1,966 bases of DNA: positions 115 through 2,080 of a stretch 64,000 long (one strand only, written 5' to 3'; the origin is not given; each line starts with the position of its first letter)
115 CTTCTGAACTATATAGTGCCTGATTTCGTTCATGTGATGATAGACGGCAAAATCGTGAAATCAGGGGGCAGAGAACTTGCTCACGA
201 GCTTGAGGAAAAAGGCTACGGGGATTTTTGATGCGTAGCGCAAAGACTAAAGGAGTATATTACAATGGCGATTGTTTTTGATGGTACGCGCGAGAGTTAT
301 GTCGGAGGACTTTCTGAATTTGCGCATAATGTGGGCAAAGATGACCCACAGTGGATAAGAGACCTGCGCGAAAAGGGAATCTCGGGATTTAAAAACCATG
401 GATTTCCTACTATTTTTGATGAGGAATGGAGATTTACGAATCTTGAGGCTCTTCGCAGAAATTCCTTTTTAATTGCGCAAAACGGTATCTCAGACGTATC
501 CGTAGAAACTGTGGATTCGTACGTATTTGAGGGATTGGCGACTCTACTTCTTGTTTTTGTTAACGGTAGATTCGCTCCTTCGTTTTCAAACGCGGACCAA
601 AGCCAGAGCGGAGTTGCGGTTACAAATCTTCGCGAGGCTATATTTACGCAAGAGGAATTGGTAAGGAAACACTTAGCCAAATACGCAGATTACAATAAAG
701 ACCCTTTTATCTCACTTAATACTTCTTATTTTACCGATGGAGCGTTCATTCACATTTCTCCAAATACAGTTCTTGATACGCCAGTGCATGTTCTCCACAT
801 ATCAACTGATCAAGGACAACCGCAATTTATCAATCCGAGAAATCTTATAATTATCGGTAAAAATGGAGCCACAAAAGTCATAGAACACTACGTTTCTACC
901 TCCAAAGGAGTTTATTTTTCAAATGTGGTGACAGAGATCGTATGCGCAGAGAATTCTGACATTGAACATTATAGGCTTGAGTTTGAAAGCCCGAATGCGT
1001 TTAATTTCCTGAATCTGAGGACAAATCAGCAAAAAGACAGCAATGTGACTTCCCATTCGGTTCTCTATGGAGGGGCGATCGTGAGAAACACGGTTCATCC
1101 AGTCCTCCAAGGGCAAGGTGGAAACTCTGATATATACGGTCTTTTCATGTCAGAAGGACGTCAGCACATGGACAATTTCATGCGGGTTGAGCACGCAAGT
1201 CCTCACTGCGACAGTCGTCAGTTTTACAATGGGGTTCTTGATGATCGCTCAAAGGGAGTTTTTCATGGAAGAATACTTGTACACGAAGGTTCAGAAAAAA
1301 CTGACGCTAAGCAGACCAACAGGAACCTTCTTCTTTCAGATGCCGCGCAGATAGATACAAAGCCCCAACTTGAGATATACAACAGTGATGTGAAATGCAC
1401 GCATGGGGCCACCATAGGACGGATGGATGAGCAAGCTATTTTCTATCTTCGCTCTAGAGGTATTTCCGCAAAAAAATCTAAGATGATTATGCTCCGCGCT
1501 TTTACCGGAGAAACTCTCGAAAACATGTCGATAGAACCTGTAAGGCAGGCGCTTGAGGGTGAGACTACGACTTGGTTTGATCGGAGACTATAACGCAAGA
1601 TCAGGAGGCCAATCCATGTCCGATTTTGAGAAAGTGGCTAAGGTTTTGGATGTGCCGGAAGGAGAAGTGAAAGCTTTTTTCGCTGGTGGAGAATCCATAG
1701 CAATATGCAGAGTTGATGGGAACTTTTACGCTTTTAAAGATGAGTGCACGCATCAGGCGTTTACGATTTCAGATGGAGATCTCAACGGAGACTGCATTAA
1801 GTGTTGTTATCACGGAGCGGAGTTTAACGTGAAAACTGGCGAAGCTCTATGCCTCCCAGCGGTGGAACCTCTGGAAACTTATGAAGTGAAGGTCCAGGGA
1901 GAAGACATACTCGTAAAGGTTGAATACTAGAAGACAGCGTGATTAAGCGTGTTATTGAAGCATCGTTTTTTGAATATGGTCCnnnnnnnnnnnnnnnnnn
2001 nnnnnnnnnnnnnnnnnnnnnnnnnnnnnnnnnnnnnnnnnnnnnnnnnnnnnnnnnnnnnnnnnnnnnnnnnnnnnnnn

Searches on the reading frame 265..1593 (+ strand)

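Call 15: search_protein_families(library=ncbifam, proteins=[window:265-1593:+])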
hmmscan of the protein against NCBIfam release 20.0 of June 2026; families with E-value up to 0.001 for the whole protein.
window:265-1593:+ (442 aa): 5 families
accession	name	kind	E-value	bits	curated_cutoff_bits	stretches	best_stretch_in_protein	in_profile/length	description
TIGR01981.1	sufD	equivalog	1.9e-81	273.4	222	1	154-429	2-274/275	Fe-S cluster assembly protein SufD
NF008194.0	PRK10948.1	equivalog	1.5e-72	244.7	489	1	43-429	37-409/423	Fe-S cluster assembly protein SufD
TIGR01980.1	sufB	equivalog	1.3e-40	139.5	346.4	1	113-424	129-439/448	Fe-S cluster assembly protein SufB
NF008773.0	PRK11814.1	equivalog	3.8e-28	98.3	717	1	112-426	147-468/484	Fe-S cluster assembly protein SufB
NF052511.1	SUF_like_SmsB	exception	1.8e-16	60.1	650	1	113-425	120-429/445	SUF-like minimal system protein SmsB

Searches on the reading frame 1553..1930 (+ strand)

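Call 71: search_protein_families(library=pfam, proteins=[window:1553-1930:+], max_evalue=0.01)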
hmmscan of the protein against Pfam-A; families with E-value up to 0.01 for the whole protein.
window:1553-1930:+ (125 aa): 2 families
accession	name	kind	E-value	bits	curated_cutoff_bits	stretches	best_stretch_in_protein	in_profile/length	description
PF00355.32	Rieske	-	3e-20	72.4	20.3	1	27-111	4-88/88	Rieske [2Fe-2S] domain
PF13806.12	Rieske_2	-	2.5e-09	37.5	27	1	25-122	2-104/104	Rieske-like [2Fe-2S] domain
